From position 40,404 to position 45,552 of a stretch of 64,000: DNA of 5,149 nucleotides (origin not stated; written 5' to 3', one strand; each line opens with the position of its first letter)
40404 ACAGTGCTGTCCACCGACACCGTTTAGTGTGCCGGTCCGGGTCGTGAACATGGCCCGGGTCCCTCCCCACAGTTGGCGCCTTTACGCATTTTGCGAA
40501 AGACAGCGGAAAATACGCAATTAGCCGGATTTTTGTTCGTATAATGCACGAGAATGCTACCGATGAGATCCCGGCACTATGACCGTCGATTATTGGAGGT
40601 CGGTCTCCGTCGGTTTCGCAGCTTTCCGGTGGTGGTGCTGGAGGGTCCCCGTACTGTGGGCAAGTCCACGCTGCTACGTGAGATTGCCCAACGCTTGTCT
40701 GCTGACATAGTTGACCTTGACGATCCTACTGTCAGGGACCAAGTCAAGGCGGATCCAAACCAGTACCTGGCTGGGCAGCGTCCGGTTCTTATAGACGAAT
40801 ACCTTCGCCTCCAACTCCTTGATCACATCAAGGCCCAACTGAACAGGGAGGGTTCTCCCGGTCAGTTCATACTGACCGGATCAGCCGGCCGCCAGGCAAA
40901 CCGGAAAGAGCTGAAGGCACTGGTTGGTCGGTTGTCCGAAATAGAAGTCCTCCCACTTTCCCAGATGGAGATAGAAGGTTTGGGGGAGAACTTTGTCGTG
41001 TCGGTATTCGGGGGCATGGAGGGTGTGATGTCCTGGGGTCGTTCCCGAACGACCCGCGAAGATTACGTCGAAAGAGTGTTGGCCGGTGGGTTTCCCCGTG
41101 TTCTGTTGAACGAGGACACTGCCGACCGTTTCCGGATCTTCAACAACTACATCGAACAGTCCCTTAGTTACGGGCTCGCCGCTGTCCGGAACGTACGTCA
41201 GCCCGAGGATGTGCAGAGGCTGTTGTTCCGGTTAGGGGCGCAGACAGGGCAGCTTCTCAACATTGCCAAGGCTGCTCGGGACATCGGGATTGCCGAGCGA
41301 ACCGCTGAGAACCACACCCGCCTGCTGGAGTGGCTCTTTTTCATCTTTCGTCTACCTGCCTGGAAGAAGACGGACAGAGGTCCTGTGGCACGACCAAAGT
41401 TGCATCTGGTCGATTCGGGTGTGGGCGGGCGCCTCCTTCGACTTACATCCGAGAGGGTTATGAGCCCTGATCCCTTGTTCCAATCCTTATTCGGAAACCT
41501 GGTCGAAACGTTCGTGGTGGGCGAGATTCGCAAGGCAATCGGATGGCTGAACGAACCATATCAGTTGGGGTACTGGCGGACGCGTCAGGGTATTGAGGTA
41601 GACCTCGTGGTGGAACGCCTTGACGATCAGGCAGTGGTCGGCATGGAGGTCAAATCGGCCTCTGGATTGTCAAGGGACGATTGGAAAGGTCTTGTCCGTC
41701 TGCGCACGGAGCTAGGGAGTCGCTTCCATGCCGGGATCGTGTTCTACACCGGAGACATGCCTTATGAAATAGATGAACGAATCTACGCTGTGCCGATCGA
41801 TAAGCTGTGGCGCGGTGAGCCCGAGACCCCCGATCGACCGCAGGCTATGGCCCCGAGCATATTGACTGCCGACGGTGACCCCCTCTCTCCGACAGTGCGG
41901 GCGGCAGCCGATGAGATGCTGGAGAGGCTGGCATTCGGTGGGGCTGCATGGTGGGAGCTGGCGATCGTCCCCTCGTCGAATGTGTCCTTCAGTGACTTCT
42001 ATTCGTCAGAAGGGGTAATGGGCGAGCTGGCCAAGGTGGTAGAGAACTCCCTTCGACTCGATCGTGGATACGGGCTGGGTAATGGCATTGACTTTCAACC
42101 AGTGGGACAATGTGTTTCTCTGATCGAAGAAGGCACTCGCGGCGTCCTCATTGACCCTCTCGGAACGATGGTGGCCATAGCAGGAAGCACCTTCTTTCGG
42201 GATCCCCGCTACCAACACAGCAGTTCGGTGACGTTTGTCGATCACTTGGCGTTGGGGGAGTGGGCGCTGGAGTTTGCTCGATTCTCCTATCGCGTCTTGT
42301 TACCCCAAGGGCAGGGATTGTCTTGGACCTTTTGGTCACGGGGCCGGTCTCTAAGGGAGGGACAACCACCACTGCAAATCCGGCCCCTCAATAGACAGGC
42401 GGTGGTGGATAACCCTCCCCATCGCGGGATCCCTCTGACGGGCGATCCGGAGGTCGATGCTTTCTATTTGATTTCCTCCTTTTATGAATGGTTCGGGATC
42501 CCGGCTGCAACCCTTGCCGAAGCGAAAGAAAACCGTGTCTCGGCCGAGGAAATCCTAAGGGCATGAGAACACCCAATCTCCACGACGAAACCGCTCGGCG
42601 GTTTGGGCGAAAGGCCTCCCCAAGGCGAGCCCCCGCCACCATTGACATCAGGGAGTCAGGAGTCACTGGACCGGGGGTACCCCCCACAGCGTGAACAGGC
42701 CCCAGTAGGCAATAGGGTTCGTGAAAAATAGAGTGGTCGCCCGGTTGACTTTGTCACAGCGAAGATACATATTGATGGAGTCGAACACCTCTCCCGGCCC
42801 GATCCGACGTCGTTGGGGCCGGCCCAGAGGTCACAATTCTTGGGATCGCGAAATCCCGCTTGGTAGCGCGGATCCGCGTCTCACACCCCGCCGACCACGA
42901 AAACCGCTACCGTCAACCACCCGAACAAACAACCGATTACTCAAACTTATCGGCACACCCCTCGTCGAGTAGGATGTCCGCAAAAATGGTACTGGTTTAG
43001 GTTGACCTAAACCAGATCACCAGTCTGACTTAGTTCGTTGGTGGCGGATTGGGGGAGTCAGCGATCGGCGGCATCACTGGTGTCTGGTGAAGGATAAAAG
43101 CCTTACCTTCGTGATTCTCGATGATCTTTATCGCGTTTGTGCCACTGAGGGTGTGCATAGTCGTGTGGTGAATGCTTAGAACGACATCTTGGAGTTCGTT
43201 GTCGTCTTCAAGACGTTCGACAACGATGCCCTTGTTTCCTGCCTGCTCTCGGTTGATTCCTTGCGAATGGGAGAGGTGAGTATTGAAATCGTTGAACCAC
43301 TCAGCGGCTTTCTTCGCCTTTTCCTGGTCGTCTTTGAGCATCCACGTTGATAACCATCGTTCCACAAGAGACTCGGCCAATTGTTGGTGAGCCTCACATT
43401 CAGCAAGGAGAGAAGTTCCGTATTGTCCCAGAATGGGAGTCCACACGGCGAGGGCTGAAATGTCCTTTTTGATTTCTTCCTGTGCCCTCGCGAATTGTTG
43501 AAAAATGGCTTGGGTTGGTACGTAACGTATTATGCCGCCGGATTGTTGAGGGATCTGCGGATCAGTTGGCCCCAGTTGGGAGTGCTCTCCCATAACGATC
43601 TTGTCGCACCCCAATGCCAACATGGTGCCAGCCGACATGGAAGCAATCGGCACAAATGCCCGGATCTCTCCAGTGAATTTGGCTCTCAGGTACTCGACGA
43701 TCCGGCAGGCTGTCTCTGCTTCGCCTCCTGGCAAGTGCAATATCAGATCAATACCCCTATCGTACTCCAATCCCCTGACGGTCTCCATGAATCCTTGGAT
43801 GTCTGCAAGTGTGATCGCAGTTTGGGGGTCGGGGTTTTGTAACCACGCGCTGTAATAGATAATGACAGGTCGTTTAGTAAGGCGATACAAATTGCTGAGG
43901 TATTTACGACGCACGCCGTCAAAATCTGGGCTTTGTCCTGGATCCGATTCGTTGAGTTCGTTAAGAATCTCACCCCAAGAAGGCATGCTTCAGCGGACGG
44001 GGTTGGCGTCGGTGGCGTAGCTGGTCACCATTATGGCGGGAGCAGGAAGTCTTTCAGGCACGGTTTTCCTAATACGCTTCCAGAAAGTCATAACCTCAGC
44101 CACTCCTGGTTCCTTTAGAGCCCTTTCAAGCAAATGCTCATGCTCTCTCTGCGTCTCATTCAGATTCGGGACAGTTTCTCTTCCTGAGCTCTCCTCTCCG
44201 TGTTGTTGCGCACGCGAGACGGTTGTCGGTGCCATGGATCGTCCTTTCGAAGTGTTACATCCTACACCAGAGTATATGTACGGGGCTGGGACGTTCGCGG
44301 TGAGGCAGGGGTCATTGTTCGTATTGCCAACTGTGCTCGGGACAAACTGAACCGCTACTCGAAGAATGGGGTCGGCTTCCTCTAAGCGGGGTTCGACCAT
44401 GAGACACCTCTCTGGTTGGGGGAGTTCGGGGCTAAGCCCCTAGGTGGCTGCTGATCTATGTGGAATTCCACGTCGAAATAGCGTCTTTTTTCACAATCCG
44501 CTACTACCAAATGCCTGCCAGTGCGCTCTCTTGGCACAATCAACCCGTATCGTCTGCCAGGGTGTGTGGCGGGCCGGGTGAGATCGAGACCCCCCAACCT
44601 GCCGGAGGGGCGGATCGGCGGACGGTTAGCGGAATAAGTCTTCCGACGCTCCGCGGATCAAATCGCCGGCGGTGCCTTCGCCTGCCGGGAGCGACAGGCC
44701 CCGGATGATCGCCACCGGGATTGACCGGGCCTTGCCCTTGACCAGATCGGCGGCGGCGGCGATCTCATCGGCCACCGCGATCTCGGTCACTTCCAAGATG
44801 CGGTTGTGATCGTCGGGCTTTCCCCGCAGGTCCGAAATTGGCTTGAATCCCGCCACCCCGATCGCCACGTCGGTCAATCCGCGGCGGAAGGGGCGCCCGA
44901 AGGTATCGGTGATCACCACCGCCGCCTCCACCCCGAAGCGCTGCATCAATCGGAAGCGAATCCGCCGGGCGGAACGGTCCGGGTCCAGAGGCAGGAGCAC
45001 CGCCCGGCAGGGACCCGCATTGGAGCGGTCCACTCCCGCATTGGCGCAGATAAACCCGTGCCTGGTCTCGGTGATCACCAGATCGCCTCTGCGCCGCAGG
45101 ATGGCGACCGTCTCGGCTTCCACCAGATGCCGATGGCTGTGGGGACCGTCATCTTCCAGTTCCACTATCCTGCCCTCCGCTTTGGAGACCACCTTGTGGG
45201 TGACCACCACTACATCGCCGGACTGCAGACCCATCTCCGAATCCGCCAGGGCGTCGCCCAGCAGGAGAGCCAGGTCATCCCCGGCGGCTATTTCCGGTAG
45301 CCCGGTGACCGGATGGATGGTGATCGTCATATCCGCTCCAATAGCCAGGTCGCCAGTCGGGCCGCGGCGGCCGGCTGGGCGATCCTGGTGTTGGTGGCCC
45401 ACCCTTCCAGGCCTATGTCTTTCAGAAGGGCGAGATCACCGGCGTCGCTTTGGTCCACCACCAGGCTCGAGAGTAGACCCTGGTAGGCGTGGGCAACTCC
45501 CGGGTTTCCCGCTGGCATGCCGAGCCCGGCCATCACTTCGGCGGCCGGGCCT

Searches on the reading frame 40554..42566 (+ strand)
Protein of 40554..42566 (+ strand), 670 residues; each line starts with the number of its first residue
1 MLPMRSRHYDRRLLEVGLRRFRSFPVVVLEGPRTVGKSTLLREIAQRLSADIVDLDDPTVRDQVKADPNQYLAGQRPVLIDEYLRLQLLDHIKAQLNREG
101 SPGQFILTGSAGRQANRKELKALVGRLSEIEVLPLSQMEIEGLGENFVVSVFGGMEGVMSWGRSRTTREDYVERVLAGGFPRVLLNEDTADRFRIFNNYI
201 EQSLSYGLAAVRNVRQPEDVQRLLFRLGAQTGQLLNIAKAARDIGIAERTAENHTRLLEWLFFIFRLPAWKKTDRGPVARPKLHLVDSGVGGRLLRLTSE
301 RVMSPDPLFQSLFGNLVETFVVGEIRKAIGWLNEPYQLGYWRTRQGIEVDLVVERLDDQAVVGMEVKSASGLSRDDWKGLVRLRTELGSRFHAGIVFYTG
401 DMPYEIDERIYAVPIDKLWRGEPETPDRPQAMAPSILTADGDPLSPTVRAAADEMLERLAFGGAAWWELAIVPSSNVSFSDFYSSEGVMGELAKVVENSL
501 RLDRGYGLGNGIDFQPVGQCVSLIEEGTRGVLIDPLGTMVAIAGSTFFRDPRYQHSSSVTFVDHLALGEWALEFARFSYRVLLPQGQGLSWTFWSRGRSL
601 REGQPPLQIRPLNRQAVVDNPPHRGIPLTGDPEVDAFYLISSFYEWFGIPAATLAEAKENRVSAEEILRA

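Call 78: search_protein_families(library=pfam, proteins=[window:40554-42566:+], max_evalue=0.001)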
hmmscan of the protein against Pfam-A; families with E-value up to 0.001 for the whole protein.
window:40554-42566:+ (670 aa): 4 families
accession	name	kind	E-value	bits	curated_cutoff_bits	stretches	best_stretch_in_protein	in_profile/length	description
PF13635.12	DUF4143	-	2.5e-32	112.3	28.1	1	209-368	5-159/160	Domain of unknown function (DUF4143)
PF13173.12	AAA_14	-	1.3e-16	61.2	27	1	25-140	3-128/129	AAA domain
PF13191.12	AAA_16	-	7.3e-05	23.8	32.6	1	17-112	18-103/167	AAA ATPase domain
PF13671.12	AAA_33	-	0.00078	20.2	27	0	26-96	1-67/143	AAA domain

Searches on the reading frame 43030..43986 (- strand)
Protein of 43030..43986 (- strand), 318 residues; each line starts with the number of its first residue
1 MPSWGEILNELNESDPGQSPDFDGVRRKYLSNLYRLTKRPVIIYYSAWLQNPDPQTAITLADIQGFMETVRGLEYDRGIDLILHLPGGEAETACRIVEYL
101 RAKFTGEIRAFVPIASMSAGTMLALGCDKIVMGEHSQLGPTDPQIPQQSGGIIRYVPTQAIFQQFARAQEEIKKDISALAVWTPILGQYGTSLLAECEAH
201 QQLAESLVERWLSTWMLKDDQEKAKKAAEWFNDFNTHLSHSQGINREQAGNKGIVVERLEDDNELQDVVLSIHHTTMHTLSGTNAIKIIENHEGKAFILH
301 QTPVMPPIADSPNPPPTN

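Call 78: search_protein_families(library=pfam, proteins=[window:43030-43986:-], max_evalue=0.001)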
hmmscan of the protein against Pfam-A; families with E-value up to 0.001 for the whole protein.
window:43030-43986:- (318 aa): 2 families
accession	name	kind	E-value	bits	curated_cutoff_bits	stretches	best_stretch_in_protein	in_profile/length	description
PF01972.22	SDH_protease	-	6.6e-17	61.9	31.3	1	58-151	73-165/286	ClpP-like SDH-type serine proteinase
PF25145.1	NfeD1b_N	-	1.2e-06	28.7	40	1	82-142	37-96/189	NfeD1b, N-terminal domain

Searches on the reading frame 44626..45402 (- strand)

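Call 78: search_protein_families(library=pfam, proteins=[window:44626-45402:-], max_evalue=0.001)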
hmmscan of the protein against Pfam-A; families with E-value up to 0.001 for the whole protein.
window:44626-45402:- (258 aa): 1 family
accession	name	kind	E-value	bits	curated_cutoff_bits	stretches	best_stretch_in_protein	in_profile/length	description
PF01996.21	F420_ligase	-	2e-58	197.9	25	1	35-235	4-218/218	F420-0:Gamma-glutamyl ligase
